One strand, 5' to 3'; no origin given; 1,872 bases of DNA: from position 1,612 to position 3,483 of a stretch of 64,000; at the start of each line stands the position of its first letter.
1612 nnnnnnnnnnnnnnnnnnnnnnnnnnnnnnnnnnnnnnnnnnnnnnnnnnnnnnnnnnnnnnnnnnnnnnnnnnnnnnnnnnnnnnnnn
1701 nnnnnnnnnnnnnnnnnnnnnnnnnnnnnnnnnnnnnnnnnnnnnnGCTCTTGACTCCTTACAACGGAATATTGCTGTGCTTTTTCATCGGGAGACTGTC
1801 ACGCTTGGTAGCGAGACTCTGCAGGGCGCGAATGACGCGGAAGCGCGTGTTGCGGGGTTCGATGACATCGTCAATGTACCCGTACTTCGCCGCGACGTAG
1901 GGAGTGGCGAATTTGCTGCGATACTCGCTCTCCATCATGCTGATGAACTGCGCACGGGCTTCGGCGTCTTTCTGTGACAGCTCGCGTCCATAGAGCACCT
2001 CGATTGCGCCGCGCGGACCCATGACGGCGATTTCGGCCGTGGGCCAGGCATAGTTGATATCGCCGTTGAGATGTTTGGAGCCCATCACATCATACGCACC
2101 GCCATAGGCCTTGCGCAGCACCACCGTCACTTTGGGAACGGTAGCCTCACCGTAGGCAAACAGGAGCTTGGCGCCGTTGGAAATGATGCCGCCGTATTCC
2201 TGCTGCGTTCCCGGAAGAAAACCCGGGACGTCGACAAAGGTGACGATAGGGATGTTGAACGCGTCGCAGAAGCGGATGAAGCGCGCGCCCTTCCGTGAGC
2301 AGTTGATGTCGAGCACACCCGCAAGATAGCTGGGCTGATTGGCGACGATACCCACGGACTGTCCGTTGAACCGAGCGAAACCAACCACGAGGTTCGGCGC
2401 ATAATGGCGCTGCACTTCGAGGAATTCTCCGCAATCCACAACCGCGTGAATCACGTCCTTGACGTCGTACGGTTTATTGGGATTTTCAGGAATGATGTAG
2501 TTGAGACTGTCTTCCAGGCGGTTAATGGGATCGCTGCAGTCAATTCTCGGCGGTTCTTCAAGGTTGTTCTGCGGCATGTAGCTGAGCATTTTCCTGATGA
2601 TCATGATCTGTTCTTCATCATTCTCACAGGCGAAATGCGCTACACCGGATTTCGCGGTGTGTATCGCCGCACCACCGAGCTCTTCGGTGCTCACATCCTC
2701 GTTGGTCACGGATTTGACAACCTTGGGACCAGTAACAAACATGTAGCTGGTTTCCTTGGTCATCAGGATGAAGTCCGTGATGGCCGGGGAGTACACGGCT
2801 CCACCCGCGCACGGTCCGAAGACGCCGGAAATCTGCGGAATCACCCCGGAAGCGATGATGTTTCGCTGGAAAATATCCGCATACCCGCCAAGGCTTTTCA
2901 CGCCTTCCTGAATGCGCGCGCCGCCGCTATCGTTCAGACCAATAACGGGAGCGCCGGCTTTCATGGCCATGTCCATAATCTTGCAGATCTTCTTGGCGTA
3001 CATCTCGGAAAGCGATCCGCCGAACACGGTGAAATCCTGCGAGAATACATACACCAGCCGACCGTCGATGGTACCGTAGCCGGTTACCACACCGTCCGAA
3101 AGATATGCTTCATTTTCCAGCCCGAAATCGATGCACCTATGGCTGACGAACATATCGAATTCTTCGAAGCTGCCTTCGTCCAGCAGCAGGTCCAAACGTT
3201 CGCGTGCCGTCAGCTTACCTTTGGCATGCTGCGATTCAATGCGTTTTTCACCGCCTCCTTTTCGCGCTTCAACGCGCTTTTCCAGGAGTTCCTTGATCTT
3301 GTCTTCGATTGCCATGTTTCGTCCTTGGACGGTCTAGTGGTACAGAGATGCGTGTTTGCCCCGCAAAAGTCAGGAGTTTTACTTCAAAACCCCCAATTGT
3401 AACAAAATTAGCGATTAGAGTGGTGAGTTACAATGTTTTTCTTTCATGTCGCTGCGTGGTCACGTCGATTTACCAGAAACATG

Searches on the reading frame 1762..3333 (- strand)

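Call 15: search_protein_families(library=ncbifam, max_evalue=0.00001, proteins=[window:1762-3333:-])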
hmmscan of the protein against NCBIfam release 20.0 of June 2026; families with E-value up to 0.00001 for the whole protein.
window:1762-3333:- (524 aa): 8 families
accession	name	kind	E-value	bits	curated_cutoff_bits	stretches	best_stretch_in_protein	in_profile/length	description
TIGR01117.1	mmdA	subfamily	1.2e-249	829.3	998.8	1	11-524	1-512/512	methylmalonyl-CoA decarboxylase subunit alpha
NF005530.0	PRK07189.1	equivalog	1.2e-21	77.2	228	1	40-208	15-191/303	biotin-independent malonate decarboxylase subunit beta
TIGR03133.1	malonate_beta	equivalog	8.3e-21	74.5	278.15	1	41-209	6-182/274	biotin-independent malonate decarboxylase subunit beta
TIGR00515.1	accD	equivalog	2.5e-18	66.4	317.45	1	40-214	56-243/285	acetyl-CoA carboxylase, carboxyltransferase subunit beta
NF041504.1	AccA_sub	subfamily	6.6e-16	58.5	300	1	313-408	39-142/257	carboxyltransferase subunit alpha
NF004344.0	PRK05724.1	equivalog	5.6e-15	55.4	357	1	281-455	63-242/319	acetyl-CoA carboxylase carboxyltransferase subunit alpha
TIGR00513.1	accA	equivalog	4.7e-13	49.2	319.3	1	279-449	61-236/321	acetyl-CoA carboxylase carboxyl transferase subunit alpha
NF008971.0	PRK12319.1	equivalog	3.6e-08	33.3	406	0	344-414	82-153/256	acetyl-CoA carboxylase carboxyl transferase subunit alpha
